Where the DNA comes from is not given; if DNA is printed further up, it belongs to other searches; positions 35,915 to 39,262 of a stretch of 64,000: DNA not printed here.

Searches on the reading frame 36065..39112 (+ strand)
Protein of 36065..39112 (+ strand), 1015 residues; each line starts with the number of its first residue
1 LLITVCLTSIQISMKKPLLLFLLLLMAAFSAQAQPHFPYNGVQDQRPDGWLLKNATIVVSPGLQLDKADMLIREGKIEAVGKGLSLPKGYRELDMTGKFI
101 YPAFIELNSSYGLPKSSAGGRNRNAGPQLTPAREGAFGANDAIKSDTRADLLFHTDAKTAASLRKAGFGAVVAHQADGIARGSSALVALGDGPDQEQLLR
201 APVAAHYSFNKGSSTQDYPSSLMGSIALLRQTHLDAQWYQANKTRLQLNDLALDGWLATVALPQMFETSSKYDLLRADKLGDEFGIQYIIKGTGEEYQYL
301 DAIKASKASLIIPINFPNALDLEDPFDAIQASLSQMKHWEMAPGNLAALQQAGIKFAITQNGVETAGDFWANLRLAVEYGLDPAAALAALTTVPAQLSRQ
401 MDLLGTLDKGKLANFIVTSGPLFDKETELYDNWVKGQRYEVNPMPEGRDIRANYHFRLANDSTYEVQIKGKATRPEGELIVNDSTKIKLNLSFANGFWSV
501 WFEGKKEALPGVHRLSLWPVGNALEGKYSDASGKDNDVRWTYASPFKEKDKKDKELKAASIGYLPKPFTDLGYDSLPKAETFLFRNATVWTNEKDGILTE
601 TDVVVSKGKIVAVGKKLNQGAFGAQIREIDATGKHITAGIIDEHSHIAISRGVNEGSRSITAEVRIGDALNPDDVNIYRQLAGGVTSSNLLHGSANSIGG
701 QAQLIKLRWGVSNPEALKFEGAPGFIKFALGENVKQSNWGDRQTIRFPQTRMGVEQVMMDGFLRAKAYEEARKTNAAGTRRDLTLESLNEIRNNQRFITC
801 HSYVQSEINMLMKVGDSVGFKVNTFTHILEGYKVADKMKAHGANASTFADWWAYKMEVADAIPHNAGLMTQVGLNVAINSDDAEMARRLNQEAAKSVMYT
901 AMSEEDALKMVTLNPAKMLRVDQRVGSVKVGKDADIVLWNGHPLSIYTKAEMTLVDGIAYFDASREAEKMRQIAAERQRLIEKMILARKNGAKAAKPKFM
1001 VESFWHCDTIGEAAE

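Call 44: search_protein_families(library=pfam, proteins=[window:36065-39112:+], max_evalue=0.00001)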
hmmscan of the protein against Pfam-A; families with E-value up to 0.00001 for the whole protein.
window:36065-39112:+ (1015 aa): 2 families
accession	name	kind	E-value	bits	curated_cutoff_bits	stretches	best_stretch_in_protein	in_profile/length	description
PF01979.26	Amidohydro_1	-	2.8e-23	83.2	25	1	859-949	229-328/345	Amidohydrolase family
PF07969.17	Amidohydro_3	-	2.4e-19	70.6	29.7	1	902-957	407-468/472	Amidohydrolase family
